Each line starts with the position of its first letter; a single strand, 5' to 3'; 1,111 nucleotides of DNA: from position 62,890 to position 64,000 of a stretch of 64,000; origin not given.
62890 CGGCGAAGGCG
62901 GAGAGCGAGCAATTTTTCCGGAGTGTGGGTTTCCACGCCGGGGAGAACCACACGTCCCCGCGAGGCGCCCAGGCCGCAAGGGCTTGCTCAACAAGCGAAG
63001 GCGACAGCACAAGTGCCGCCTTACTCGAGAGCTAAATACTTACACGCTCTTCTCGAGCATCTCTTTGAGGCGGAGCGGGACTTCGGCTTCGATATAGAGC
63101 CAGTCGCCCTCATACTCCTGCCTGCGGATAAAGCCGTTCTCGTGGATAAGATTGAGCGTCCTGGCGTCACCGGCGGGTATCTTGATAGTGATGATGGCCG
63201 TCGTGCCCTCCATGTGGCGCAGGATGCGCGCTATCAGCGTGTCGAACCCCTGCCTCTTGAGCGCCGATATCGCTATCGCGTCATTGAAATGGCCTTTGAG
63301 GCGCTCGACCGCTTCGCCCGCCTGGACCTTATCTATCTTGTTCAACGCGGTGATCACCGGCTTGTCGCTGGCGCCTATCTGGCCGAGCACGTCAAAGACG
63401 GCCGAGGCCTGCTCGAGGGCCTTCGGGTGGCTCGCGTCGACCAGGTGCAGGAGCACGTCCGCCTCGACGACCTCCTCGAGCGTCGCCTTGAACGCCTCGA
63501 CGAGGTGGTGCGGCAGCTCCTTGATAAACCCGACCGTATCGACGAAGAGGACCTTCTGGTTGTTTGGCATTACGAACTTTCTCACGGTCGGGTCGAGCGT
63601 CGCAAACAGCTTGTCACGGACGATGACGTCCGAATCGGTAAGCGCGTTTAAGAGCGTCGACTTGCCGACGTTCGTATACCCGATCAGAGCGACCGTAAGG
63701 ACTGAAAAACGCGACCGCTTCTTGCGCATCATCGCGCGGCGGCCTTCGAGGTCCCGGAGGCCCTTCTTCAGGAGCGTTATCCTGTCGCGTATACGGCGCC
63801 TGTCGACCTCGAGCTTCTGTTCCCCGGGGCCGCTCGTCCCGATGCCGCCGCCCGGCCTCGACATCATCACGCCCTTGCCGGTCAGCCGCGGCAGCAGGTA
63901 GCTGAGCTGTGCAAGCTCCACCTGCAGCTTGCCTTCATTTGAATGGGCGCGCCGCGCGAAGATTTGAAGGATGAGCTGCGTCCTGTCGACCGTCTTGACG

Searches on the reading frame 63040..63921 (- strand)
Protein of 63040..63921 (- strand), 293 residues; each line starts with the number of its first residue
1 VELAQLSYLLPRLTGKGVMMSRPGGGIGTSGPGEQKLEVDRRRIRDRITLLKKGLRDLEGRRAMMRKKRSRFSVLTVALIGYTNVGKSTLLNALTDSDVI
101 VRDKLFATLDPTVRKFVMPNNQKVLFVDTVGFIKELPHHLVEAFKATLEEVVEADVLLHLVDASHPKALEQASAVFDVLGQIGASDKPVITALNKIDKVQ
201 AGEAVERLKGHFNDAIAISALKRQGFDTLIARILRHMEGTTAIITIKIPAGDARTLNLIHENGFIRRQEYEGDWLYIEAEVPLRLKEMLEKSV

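Call 81: search_protein_families(library=pfam, proteins=[window:63040-63921:-])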
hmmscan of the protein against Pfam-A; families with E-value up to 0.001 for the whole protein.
window:63040-63921:- (293 aa): 10 families
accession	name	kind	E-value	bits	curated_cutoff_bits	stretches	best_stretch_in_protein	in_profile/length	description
PF01926.29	MMR_HSR1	-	1.3e-24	86.9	21.9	1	76-195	1-113/113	50S ribosome-binding GTPase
PF16360.10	GTP-bdg_M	-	5.2e-23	81.8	29.5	1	2-69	12-79/79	GTP-binding GTPase Middle Region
PF02421.24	FeoB_N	-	3.4e-09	36.8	27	1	76-232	2-155/156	Ferrous iron transport protein B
PF00350.29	Dynamin_N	-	2.2e-07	31.5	27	1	77-112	1-36/168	Dynamin family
PF00009.33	GTP_EFTU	-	2.5e-05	24.4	26.5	0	151-237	90-186/188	Elongation factor Tu GTP binding domain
PF03193.22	RsgA_GTPase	-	4.3e-05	23.9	30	0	71-100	103-132/174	RsgA GTPase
PF19275.4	HflX_C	-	9.6e-05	22.8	26.4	1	212-271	9-68/102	HflX C-terminal domain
PF16897.10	MMR_HSR1_Xtn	-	0.00023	21.6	35.2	1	187-237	56-104/106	C-terminal region of MMR_HSR1 domain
PF02492.25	cobW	-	0.00034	20.7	20.7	0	112-211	73-168/180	CobW/HypB/UreG, nucleotide-binding domain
PF00025.27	Arf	-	0.00079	19.4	22.3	0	66-206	6-135/174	ADP-ribosylation factor family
